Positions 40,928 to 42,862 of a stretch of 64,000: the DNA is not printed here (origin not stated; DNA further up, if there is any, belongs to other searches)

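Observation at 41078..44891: KstD-like flavoprotein - NmrA-like reductase - cytochrome P450 operon next to KshA-like Rieske oxygenases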

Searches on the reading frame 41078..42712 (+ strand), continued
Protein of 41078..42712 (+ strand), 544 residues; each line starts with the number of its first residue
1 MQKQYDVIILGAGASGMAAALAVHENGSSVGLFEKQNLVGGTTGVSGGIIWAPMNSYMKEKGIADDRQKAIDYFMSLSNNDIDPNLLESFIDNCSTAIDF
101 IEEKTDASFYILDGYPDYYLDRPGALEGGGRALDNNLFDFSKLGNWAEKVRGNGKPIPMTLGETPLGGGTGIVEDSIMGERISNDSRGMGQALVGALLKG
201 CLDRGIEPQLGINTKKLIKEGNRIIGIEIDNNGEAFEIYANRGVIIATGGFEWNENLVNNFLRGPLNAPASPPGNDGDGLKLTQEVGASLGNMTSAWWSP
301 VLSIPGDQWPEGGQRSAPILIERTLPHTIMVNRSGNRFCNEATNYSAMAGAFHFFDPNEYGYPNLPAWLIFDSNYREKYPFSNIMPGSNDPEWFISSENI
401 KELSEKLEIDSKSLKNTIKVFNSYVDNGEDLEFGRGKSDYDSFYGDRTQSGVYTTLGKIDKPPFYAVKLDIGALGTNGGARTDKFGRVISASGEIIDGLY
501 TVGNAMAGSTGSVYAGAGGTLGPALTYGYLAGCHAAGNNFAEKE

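Call 13: find_homologous_proteins(query=window:41078-42712:+, max_evalue=1e-20)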
Query window:41078-42712:+ (544 aa): 2054 proteins with E <= 1e-20 among 8000 candidates; the best 120 are listed.
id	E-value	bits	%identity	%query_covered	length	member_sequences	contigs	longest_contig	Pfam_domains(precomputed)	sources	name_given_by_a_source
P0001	0.0e+0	1225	98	100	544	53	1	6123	PF01266.31,PF00890.31,PF03486.21,PF12831.14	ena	-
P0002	0.0e+0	1060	82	100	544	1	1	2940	PF01266.31,PF13450.13,PF00890.31,PF03486.21,PF12831.14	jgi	-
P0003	0.0e+0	1058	82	100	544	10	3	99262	PF01266.31,PF13450.13,PF00890.31,PF03486.21,PF12831.14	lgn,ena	-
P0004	0.0e+0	1058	82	100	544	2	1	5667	PF01266.31,PF13450.13,PF00890.31,PF03486.21,PF12831.14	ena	-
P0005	0.0e+0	1058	82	100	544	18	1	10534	PF01266.31,PF13450.13,PF00890.31,PF03486.21,PF12831.14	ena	-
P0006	0.0e+0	1054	82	100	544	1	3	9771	PF01266.31,PF13450.13,PF00890.31,PF03486.21,PF12831.14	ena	-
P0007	0.0e+0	1052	81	100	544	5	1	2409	PF01266.31,PF13450.13,PF00890.31,PF03486.21,PF12831.14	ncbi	-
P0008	0.0e+0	1051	82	100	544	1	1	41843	PF01266.31,PF13450.13,PF00890.31,PF03486.21,PF12831.14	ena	-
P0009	0.0e+0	1050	82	100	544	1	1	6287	PF01266.31,PF13450.13,PF00890.31,PF03486.21,PF12831.14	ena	-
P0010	0.0e+0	1019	80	100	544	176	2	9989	PF01266.31,PF13450.13,PF00890.31,PF03486.21,PF12831.14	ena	-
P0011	0.0e+0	1016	80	100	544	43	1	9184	PF01946.24,PF01266.31,PF13450.13,PF00890.31,PF03486.21,PF12831.14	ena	-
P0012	0.0e+0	1014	79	100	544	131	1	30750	PF01266.31,PF13450.13,PF00890.31,PF03486.21,PF12831.14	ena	-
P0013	0.0e+0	1014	80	100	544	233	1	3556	PF01266.31,PF00890.31,PF03486.21,PF12831.14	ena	-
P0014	0.0e+0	1010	80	99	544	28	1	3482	PF01946.24,PF01266.31,PF00890.31,PF03486.21,PF12831.14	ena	-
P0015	8.3e-296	1000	79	99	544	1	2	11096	PF01946.24,PF01266.31,PF00890.31,PF03486.21,PF12831.14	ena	-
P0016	2.9e-295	998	79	99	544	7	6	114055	PF01946.24,PF01266.31,PF13450.13,PF00890.31,PF03486.21,PF12831.14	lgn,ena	-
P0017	2.1e-287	972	76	100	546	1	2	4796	PF01266.31,PF00890.31,PF03486.21,PF12831.14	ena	-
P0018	2.9e-287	972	76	100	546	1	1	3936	PF01266.31,PF00890.31,PF03486.21,PF12831.14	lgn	-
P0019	3.8e-287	972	76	100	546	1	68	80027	PF01266.31,PF00890.31,PF03486.21,PF12831.14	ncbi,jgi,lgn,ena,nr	ncbi:FAD-dependent oxidoreductase [Rhodobiaceae bacterium]|jgi:succinate dehydrogenase/fumarate redu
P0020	1.2e-286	970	76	100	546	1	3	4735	PF01266.31,PF00890.31,PF03486.21,PF12831.14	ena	-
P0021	1.3e-286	970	76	100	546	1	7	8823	PF01266.31,PF00890.31,PF03486.21,PF12831.14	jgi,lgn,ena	jgi:hypothetical protein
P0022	1.6e-286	969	76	100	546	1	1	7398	PF01266.31,PF00890.31,PF03486.21,PF12831.14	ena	-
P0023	3.8e-286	968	76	100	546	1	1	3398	PF01266.31,PF00890.31,PF03486.21,PF12831.14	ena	-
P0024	4.5e-286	968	76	100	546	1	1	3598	PF01266.31,PF00890.31,PF03486.21,PF12831.14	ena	-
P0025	5.4e-286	968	76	100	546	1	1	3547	PF01266.31,PF00890.31,PF03486.21,PF12831.14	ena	-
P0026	9.7e-286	967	76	100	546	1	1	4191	PF01266.31,PF00890.31,PF03486.21,PF12831.14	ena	-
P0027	1.2e-285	967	76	100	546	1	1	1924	PF01266.31,PF00890.31,PF03486.21,PF12831.14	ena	-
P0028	1.4e-284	963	75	100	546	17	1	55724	PF01266.31,PF00890.31,PF03486.21,PF12831.14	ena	-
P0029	6.3e-284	961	75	99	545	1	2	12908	PF01266.31,PF00890.31,PF03486.21,PF12831.14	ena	-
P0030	6.3e-284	961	75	99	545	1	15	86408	PF01266.31,PF00890.31,PF03486.21,PF12831.14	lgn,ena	-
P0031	7.1e-284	961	75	99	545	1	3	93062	PF01266.31,PF00890.31,PF03486.21,PF12831.14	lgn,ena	-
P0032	7.3e-284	961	75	99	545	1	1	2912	PF01266.31,PF00890.31,PF03486.21,PF12831.14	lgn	-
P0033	7.8e-284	961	75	99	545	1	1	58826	PF01266.31,PF00890.31,PF03486.21,PF12831.14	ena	-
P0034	8.5e-284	961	74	100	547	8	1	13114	PF01266.31,PF00890.31,PF03486.21,PF12831.14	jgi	jgi:3-oxosteroid 1-dehydrogenase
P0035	8.7e-284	960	75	99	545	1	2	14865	PF01266.31,PF00890.31,PF03486.21,PF12831.14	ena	-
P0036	8.8e-284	960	75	99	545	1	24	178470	PF01266.31,PF00890.31,PF03486.21,PF12831.14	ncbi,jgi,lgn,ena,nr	ncbi:FAD-dependent oxidoreductase [Hyphomicrobiales bacterium]|jgi:succinate dehydrogenase/fumarate 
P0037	9.9e-284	960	75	99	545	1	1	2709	PF01266.31,PF00890.31,PF03486.21,PF12831.14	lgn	-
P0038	1.0e-283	960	75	99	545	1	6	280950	PF01266.31,PF00890.31,PF03486.21,PF12831.14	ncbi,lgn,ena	-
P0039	1.2e-283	960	75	99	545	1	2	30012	PF01266.31,PF00890.31,PF03486.21,PF12831.14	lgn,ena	-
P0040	1.2e-283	960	75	99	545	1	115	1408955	PF01266.31,PF00890.31,PF03486.21,PF12831.14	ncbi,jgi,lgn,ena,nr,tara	ncbi:FAD-dependent oxidoreductase [Hyphomicrobiales bacterium]|jgi:3-oxosteroid 1-dehydrogenase|nr:F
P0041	1.2e-283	960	75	99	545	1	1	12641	PF01266.31,PF00890.31,PF03486.21,PF12831.14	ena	-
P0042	1.4e-283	960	75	99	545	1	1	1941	PF01266.31,PF00890.31,PF03486.21,PF12831.14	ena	-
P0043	2.5e-283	959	75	99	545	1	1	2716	PF01266.31,PF00890.31,PF03486.21,PF12831.14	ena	-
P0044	2.6e-283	959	75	99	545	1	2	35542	PF01266.31,PF00890.31,PF03486.21,PF12831.14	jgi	-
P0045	2.8e-283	959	75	99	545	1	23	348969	PF01266.31,PF00890.31,PF03486.21,PF12831.14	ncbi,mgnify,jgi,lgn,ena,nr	ncbi:FAD-dependent oxidoreductase [Hyphomicrobiales bacterium]|mgnify:FL=1|jgi:succinate dehydrogena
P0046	2.9e-283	959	75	99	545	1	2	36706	PF01266.31,PF00890.31,PF03486.21,PF12831.14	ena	-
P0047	3.6e-283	958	75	99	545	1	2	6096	PF01266.31,PF00890.31,PF03486.21,PF12831.14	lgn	-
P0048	4.0e-283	958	75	99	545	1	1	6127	PF01266.31,PF00890.31,PF03486.21,PF12831.14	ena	-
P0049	4.3e-283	958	75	99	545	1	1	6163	PF01266.31,PF00890.31,PF03486.21,PF12831.14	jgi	-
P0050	5.2e-283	958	75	99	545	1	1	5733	PF01266.31,PF00890.31,PF03486.21,PF12831.14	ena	-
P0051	6.4e-283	958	75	99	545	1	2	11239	PF01266.31,PF00890.31,PF03486.21,PF12831.14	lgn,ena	-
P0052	6.5e-283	958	75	99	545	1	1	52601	PF01266.31,PF00890.31,PF03486.21,PF12831.14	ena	-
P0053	7.6e-283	957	75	99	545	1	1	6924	PF01266.31,PF00890.31,PF03486.21,PF12831.14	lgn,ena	-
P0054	1.5e-282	956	75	99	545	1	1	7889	PF01266.31,PF00890.31,PF03486.21,PF12831.14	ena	-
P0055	4.7e-282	955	75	99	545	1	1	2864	PF01266.31,PF00890.31,PF03486.21,PF12831.14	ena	-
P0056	2.0e-281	953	75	99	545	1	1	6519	PF01266.31,PF00890.31,PF03486.21,PF12831.14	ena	-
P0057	3.6e-281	952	74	100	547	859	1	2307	PF01266.31,PF00890.31,PF03486.21,PF12831.14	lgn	-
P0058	1.4e-270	917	81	86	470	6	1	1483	PF00890.31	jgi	jgi:hypothetical protein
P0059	3.6e-266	902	74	94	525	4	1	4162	PF01266.31,PF00890.31,PF03486.21,PF12831.14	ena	-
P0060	2.3e-254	863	75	90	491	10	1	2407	PF00890.31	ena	-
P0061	5.6e-234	796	62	99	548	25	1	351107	PF01266.31,PF00890.31,PF03486.21,PF12831.14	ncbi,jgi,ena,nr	ncbi:MAG: FAD-dependent oxidoreductase [SAR86 cluster bacterium]|jgi:3-oxosteroid 1-dehydrogenase|nr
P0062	3.9e-230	783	62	99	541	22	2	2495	PF01946.24,PF01266.31,PF00890.31,PF03486.21,PF12831.14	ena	-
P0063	2.8e-225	767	61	99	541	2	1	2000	PF01946.24,PF01266.31,PF00890.31,PF03486.21,PF12831.14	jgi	-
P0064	3.5e-224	764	61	99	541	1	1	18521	PF01266.31,PF00890.31,PF03486.21,PF12831.14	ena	-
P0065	3.8e-224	764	59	100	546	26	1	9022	PF01266.31,PF13450.13,PF00890.31,PF07992.21,PF03486.21,PF12831.14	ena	-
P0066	6.0e-219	746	59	98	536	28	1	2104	PF01266.31,PF00890.31,PF03486.21,PF12831.14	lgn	-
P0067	1.3e-213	729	59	96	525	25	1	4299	PF01266.31,PF00890.31,PF03486.21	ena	-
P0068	1.3e-209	716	75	74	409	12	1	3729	PF00890.31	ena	-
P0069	1.7e-205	702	57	98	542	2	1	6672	PF01266.31,PF13450.13,PF00890.31,PF07992.21,PF03486.21,PF12831.14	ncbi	-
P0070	3.8e-205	701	57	98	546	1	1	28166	PF01946.24,PF01266.31,PF13450.13,PF00890.31,PF03486.21,PF12831.14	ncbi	ncbi:MAG: FAD-dependent oxidoreductase [Pseudomonadota bacterium]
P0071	2.2e-204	698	56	94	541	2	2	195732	PF01946.24,PF01266.31,PF13450.13,PF00890.31,PF07992.21,PF03486.21,PF12831.14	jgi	-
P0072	2.2e-204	698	56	99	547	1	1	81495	PF01266.31,PF13450.13,PF00890.31,PF07992.21,PF03486.21,PF01494.26,PF12831.14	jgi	jgi:hypothetical protein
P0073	3.4e-203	694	56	99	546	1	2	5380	PF01946.24,PF01266.31,PF13450.13,PF00890.31,PF07992.21,PF03486.21,PF12831.14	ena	-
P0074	4.0e-203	694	56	98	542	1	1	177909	PF01266.31,PF13450.13,PF00890.31,PF07992.21,PF03486.21,PF12831.14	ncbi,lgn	-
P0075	4.1e-203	694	78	69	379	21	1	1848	PF00890.31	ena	-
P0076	5.0e-203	694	56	99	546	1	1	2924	PF01266.31,PF13450.13,PF00890.31,PF07992.21,PF03486.21,PF12831.14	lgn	-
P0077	5.2e-203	694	57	99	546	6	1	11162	PF01946.24,PF01266.31,PF13450.13,PF00890.31,PF07992.21,PF03486.21,PF12831.14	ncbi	ncbi:MAG: FAD-dependent oxidoreductase [Pseudomonadota bacterium]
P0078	7.6e-203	693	56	99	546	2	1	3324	PF01266.31,PF13450.13,PF00890.31,PF07992.21,PF03486.21,PF01262.28,PF12831.14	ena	-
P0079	7.6e-203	693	56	99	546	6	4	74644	PF01266.31,PF13450.13,PF00890.31,PF07992.21,PF03486.21,PF12831.14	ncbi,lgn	-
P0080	1.1e-202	693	56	98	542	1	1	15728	PF01266.31,PF13450.13,PF00890.31,PF07992.21,PF03486.21,PF12831.14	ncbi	-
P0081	1.9e-201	689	56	94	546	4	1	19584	PF01946.24,PF01266.31,PF13450.13,PF00890.31,PF07992.21,PF03486.21,PF12831.14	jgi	jgi:3-oxosteroid 1-dehydrogenase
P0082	3.9e-201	688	57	98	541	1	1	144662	PF01266.31,PF13450.13,PF00890.31,PF07992.21,PF03486.21,PF12831.14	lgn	-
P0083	5.1e-201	687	56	99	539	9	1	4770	PF01266.31,PF00890.31,PF03486.21,PF12831.14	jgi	jgi:succinate dehydrogenase/fumarate reductase flavoprotein subunit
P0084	6.8e-201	687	56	95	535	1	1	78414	PF01266.31,PF13450.13,PF00890.31,PF07992.21,PF03486.21,PF12831.14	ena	-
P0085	7.8e-201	687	57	98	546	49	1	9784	PF01946.24,PF01266.31,PF13450.13,PF00890.31,PF07992.21,PF03486.21,PF12831.14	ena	-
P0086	1.4e-200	686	56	93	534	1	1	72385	PF01266.31,PF13450.13,PF00890.31,PF07992.21,PF03486.21,PF12831.14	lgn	-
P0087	1.6e-200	686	56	99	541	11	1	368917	PF01946.24,PF01266.31,PF13450.13,PF00890.31,PF07992.21,PF03486.21,PF01494.26,PF12831.14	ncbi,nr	ncbi:hypothetical protein A8B75_08285 [Sphingomonadales bacterium EhC05]|nr:hypothetical protein A8B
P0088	3.8e-200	684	56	99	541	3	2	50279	PF01266.31,PF13450.13,PF00890.31,PF07992.21,PF03486.21,PF01134.29,PF12831.14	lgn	-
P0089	9.9e-200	683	56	98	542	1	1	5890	PF01266.31,PF13450.13,PF00890.31,PF07992.21,PF03486.21,PF12831.14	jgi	jgi:3-oxosteroid 1-dehydrogenase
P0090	1.1e-199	683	56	98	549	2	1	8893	PF01266.31,PF13450.13,PF00890.31,PF03486.21,PF12831.14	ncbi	ncbi:MAG: FAD-dependent oxidoreductase [Pseudomonadota bacterium]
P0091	1.1e-199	683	56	94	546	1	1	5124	PF01266.31,PF13450.13,PF00890.31,PF07992.21,PF03486.21,PF01134.29,PF12831.14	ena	-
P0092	1.6e-199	682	55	99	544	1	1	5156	PF01266.31,PF13450.13,PF00890.31,PF07992.21,PF03486.21,PF12831.14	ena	-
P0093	4.0e-199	681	56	99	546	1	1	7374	PF01266.31,PF13450.13,PF00890.31,PF07992.21,PF03486.21,PF12831.14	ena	-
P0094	4.2e-199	681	56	98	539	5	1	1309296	PF01266.31,PF13450.13,PF00890.31,PF07992.21,PF03486.21,PF01494.26,PF12831.14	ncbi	-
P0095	9.4e-199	680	56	99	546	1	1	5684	PF01266.31,PF13450.13,PF00890.31,PF07992.21,PF03486.21,PF12831.14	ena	-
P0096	1.2e-198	679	53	98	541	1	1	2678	PF01946.24,PF01266.31,PF13450.13,PF00890.31,PF07992.21,PF03486.21,PF12831.14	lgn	-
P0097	1.6e-198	679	56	98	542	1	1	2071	PF01266.31,PF00890.31,PF07992.21,PF03486.21,PF12831.14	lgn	-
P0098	1.6e-198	679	55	98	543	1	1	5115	PF01266.31,PF13450.13,PF00890.31,PF07992.21,PF03486.21,PF12831.14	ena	-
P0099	5.0e-198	677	55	98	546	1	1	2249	PF01266.31,PF13450.13,PF00890.31,PF07992.21,PF03486.21,PF12831.14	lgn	-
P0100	7.5e-198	677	56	98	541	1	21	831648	PF01266.31,PF13450.13,PF00890.31,PF07992.21,PF03486.21,PF12831.14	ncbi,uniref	ncbi:FAD-dependent oxidoreductase [Parasphingorhabdus sp.]|uniref:FAD-dependent oxidoreductase n=1 T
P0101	1.2e-197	676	56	98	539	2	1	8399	PF01266.31,PF00890.31,PF07992.21,PF03486.21,PF12831.14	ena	-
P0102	1.5e-197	676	56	98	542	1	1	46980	PF01266.31,PF13450.13,PF00890.31,PF07992.21,PF03486.21,PF12831.14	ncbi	-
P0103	2.4e-197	675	56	98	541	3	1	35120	PF01266.31,PF13450.13,PF00890.31,PF07992.21,PF03486.21,PF12831.14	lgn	-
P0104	4.0e-197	674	56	98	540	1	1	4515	PF01266.31,PF13450.13,PF00890.31,PF07992.21,PF03486.21,PF12831.14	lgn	-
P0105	7.1e-197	674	55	99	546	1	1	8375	PF01946.24,PF01266.31,PF13450.13,PF00890.31,PF07992.21,PF03486.21,PF12831.14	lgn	-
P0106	8.9e-197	673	55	99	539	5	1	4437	PF01266.31,PF00890.31,PF07992.21,PF03486.21,PF12831.14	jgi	-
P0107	1.0e-196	673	56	98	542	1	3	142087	PF01266.31,PF13450.13,PF00890.31,PF07992.21,PF03486.21,PF12831.14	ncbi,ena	-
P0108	1.3e-196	673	57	98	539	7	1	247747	PF01266.31,PF13450.13,PF00890.31,PF07992.21,PF03486.21,PF01494.26,PF12831.14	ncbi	-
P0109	1.5e-196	673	54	98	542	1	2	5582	PF01266.31,PF13450.13,PF00890.31,PF07992.21,PF03486.21,PF12831.14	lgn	-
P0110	1.9e-196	672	54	98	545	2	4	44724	PF01266.31,PF13450.13,PF00890.31,PF07992.21,PF03486.21,PF12831.14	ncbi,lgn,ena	-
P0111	2.5e-196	672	55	98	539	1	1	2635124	PF01266.31,PF00890.31,PF07992.21,PF03486.21,PF12831.14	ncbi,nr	ncbi:Fumarate reductase (quinol) [Altererythrobacter insulae]|nr:Fumarate reductase (quinol) [Altere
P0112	2.6e-196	672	53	99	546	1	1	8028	PF01266.31,PF13450.13,PF00890.31,PF03486.21,PF12831.14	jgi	-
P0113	2.8e-196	672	56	98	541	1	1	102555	PF01266.31,PF13450.13,PF00890.31,PF07992.21,PF03486.21,PF12831.14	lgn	-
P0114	4.4e-196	671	56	98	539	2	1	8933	PF01266.31,PF13450.13,PF00890.31,PF07992.21,PF03486.21,PF01494.26,PF12831.14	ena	-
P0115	4.6e-196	671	56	98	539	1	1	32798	PF01266.31,PF13450.13,PF00890.31,PF07992.21,PF03486.21,PF01134.29,PF12831.14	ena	-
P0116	5.4e-196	671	53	99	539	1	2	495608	PF01266.31,PF00890.31,PF07992.21,PF03486.21,PF12831.14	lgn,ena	-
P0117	5.5e-196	671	55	98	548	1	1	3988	PF01946.24,PF01266.31,PF13450.13,PF00890.31,PF07992.21,PF03486.21,PF01134.29,PF01494.26,PF12831.14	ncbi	-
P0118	5.9e-196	671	55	98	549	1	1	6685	PF01946.24,PF01266.31,PF13450.13,PF00890.31,PF07992.21,PF03486.21,PF01134.29,PF12831.14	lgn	-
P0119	6.0e-196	671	55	99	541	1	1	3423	PF01266.31,PF13450.13,PF00890.31,PF07992.21,PF03486.21,PF12831.14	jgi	jgi:3-oxosteroid 1-dehydrogenase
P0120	8.0e-196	670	55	98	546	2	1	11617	PF01266.31,PF13450.13,PF00890.31,PF03486.21,PF12831.14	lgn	-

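Call 15: find_encoding_contigs(protein=P0040, flank=10000, max_places=2)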
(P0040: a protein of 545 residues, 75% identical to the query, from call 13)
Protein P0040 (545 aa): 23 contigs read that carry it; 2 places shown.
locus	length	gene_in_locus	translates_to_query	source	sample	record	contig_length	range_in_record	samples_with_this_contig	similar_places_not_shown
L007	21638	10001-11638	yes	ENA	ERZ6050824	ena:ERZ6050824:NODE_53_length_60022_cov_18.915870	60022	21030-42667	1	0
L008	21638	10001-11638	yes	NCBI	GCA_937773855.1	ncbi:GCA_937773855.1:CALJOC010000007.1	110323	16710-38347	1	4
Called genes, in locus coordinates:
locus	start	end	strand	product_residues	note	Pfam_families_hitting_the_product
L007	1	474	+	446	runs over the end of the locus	PF07690:MFS_1, PF13347:MFS_2, PF07690:MFS_1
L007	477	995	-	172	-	PF13577:SnoaL_4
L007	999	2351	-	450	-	PF00355:Rieske, PF00848:Ring_hydroxyl_A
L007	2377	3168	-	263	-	PF00378:ECH_1, PF16113:ECH_2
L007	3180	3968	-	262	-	PF00106:adh_short, PF13561:adh_short_C2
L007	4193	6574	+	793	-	PF07715:Plug, PF00593:TonB_dep_Rec_b-barrel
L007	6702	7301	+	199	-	-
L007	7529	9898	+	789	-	PF07715:Plug, PF00593:TonB_dep_Rec_b-barrel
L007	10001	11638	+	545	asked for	PF00890:FAD_binding_2, PF01266:DAO, PF03486:HI0933_like (weak), PF12831:FAD_oxidored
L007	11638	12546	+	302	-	PF01370:Epimerase (faint), PF05368:NmrA, PF13460:NAD_binding_10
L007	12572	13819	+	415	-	PF00067:p450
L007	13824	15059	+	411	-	PF22842:Pel9A-like_beta_helix (faint), PF13229:Beta_helix, PF05048:NosD (weak), PF13229:Beta_helix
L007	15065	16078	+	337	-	-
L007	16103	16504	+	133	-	PF04828:GFA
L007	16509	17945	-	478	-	PF00355:Rieske, PF00848:Ring_hydroxyl_A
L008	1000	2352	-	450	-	PF00355:Rieske, PF00848:Ring_hydroxyl_A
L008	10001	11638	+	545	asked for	PF00890:FAD_binding_2, PF01266:DAO, PF03486:HI0933_like (weak), PF12831:FAD_oxidored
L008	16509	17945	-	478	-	PF00355:Rieske, PF00848:Ring_hydroxyl_A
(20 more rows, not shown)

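Call 16: find_encoding_contigs(protein=P0061, flank=10000, max_places=2)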
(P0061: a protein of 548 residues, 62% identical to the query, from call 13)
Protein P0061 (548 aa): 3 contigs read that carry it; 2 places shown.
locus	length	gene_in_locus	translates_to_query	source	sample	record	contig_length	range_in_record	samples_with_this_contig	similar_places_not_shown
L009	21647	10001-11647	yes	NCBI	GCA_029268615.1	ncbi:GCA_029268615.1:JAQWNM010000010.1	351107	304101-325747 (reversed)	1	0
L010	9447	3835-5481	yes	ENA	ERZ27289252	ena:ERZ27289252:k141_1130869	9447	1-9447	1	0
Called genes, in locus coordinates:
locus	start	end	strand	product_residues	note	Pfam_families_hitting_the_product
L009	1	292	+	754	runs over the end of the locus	PF00521:DNA_topoisoIV, PF03989:DNA_gyraseA_C (faint)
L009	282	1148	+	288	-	PF03088:Str_synth (faint), PF16261:DUF4915 (weak), PF08450:SGL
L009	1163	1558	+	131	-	PF04138:GtrA_DPMS_TM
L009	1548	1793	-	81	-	-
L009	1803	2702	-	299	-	PF05721:PhyH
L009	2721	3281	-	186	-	-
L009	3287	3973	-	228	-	PF00106:adh_short, PF13561:adh_short_C2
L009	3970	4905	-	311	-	PF08545:ACP_syn_III, PF08541:ACP_syn_III_C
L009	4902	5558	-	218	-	PF05175:MTS, PF06325:PrmA, PF10294:Methyltransf_16, PF01728:FtsJ (weak), PF03602:Cons_hypoth95 (weak), PF13847:Methyltransf_31, PF13649:Methyltransf_25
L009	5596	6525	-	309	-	PF00535:Glycos_transf_2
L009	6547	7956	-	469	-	-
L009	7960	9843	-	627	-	PF01757:Acyl_transf_3, PF19040:SGNH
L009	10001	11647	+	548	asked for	PF00890:FAD_binding_2, PF01266:DAO (weak), PF03486:HI0933_like (weak), PF12831:FAD_oxidored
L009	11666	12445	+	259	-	PF23441:SDR (faint), PF00106:adh_short, PF08659:KR, PF13561:adh_short_C2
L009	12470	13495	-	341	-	PF00248:Aldo_ket_red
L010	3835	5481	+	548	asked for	PF00890:FAD_binding_2, PF01266:DAO (weak), PF03486:HI0933_like (weak), PF12831:FAD_oxidored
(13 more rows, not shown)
